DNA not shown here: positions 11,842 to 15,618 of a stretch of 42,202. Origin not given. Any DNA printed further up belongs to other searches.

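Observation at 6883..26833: Nine-gene, ~20-kb lower-GC operon: composite phosphorothioation-type defence island with no host-type promoter of its own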

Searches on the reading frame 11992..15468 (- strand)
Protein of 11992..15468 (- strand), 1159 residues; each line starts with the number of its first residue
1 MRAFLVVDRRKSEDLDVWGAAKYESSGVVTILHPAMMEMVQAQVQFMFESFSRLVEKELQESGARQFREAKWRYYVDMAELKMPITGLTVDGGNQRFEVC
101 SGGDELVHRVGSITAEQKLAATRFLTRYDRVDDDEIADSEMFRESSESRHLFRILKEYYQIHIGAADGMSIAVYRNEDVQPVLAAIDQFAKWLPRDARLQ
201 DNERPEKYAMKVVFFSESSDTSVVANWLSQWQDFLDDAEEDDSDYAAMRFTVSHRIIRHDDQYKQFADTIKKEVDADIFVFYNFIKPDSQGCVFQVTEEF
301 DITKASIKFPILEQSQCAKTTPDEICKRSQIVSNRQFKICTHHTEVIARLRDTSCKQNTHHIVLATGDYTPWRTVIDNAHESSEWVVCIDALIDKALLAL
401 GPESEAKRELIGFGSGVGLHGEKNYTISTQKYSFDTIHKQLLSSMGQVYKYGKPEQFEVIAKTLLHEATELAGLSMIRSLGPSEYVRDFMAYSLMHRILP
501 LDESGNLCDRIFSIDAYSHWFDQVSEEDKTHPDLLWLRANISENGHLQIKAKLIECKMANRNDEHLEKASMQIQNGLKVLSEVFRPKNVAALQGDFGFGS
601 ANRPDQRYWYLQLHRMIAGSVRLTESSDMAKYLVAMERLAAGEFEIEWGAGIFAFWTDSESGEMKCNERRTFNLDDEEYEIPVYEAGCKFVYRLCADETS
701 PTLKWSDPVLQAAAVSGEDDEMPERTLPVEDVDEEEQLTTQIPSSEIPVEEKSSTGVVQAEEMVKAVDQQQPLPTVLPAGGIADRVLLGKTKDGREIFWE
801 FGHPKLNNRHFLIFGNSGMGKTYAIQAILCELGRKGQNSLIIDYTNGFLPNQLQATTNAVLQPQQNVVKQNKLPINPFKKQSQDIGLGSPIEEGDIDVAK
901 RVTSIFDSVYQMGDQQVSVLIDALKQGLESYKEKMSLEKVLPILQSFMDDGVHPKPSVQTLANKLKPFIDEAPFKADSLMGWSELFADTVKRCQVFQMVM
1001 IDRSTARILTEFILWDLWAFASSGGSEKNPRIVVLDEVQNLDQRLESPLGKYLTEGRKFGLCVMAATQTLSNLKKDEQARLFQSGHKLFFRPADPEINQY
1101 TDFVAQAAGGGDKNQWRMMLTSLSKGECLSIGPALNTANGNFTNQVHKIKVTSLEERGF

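Call 92: predict_structure(alignment_id=A7)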
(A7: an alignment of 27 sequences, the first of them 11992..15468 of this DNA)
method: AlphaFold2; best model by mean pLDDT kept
length: 1159 residues; sequences in the alignment: 27
mean_pLDDT: 73.2   pTM: 0.51
mean pLDDT of the five models: 73.2, 72.3, 69.0, 68.8, 59.2
residues with pLDDT >= 90: 254; 70-90: 501; 50-70: 200; < 50: 204
segments of 3 or more residues with pLDDT < 50: 1-3, 13-20, 22-24, 26-52, 71-113, 121-134, 288-290, 302-324, 336-340, 349-352, 415-419, 594-598, 729-780
pLDDT, mean of each block of 10 residues (from residue 1): 51 46 46 40 42 51 53 39 29 40 38 50 44 59 74 84 82 81 89 73 73 78 75 84 81 77 79 89 62 61 43 43 51 52 49 56 63 83 84 60 61 51 68 74 85 89 83 69 78 88 84 78 66 91 89 93 90 90 81 48 66 77 72 81 88 92 86 80 91 77 71 61 69 27 26 26 27 33 83 92 85 86 92 89 87 88 89 90 69 88 88 90 95 90 91 88 90 87 86 88 84 91 82 89 80 88 89 82 91 88 90 91 92 87 92 86
secondary structure, 60 per line:
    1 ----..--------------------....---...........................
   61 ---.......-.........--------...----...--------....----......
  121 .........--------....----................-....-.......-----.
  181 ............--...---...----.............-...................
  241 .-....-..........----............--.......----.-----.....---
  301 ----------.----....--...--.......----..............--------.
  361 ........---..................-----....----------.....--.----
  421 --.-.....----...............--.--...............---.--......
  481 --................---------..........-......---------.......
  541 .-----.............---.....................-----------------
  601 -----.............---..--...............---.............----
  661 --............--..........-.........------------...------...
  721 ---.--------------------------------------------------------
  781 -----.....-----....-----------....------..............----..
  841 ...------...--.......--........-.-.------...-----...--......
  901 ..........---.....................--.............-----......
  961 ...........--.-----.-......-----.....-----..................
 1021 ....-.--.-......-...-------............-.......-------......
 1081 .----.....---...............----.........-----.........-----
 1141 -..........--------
elements in order (helices of 4 or more, strands of 3 or more residues): E27-30 H34-60 H64-70 H72-80 E89-91 E96-98 E107-110 H115-129 H138-141 H146-161 H163-166 E168-174 H180-192 E208-217 H222-241 H243-246 E248-257 H262-273 E276-282 E293-297 E316-319 E327-333 H338-351 E360-368 H372-382 E383-389 H395-398 E409-413 E425-429 H434-448 H454-468 H476-480 H483-498 E508-513 H514-517 H519-524 E534-541 E547-559 H563-583 H606-618 H626-640 E644-656 E663-674 E677-686 H688-696 E709-711 E786-790 E796-799 E811-814 H821-834 E839-843 H855-861 E864-867 H868-871 E882-884 E890-892 H895-910 H914-934 H937-949 H955-971 H982-987 E993-997 H1003-1024 E1031-1036 H1048-1059 E1061-1067 H1075-1081 E1086-1090 H1094-1108 H1113-1121 E1127-1135 E1142-1151

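Call 94: fold_search(model_id=the predicted structure, library=pdb)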
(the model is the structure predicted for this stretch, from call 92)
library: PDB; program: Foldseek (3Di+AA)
matches with E <= 10: 1155; with E <= 0.001: 110
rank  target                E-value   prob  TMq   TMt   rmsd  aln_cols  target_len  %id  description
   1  7es4                  3.8e-16  1.00  0.25  0.69   5.1       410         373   15  the crystral structure of DndH-C-domain (released 2022-05-11)
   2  9x1m_A                1.8e-12  1.00  0.23  0.43   6.3       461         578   16  The cryo-EM structure of HerA-NurA complex with AMPPNP and dsDNA from Thermococcus kodakarensis (released 2026-02-04)
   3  4ag6_B                3.6e-12  1.00  0.24  0.63   7.1       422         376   16  Structure of VirB4 of Thermoanaerobacter pseudethanolicus (released 2012-07-04)
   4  4ag5_A                8.4e-12  1.00  0.23  0.62   7.4       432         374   15  Structure of VirB4 of Thermoanaerobacter pseudethanolicus (released 2012-07-04)
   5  4ag6_A                1.1e-11  1.00  0.23  0.64   6.8       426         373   14  Structure of VirB4 of Thermoanaerobacter pseudethanolicus (released 2012-07-04)
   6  4ag5_B                1.2e-11  1.00  0.24  0.65   6.0       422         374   15  Structure of VirB4 of Thermoanaerobacter pseudethanolicus (released 2012-07-04)
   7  4d2i_B                1.5e-11  1.00  0.22  0.51   6.1       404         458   16  Crystal structure of the HerA hexameric DNA translocase from Sulfolobus solfataricus bound to AMP-PNP (released 2014-12-03)
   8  4d2i_A                4.6e-11  1.00  0.23  0.52   5.6       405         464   16  Crystal structure of the HerA hexameric DNA translocase from Sulfolobus solfataricus bound to AMP-PNP (released 2014-12-03)
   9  8wj3_D                8.2e-11  1.00  0.22  0.46   7.1       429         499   16  Cryo-EM structure of a bacterial protein (released 2024-09-11)
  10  9x1l_A                1.6e-10  1.00  0.20  0.36  10.3       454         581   16  The cryo-EM structure of HerA-NurA complex with AMPPNP from Thermococcus kodakarensis (released 2026-02-04)
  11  8yhx_A                2.1e-10  1.00  0.20  0.39  11.9       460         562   14  Cryo-EM structure of the trimeric HerA (released 2024-11-06)
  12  8xaw_D                6.5e-10  1.00  0.21  0.40  10.2       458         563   14  Cryo-EM structure of an anti-phage defense complex bound to AMPPNP and DNA at state 1 (released 2024-06-05)
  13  1e9s_M                8.1e-10  1.00  0.20  0.46  11.1       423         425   15  Bacterial conjugative coupling protein TrwBdeltaN70. Unbound monoclinic form. (released 2001-02-06)
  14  8wj3_N                1.4e-09  1.00  0.22  0.43   8.5       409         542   16  Cryo-EM structure of a bacterial protein (released 2024-09-11)
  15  8uae_R                1.4e-09  1.00  0.21  0.43   9.3       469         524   12  E. coli Sir2_HerA complex (12:6) with ATPgamaS (released 2023-12-27)
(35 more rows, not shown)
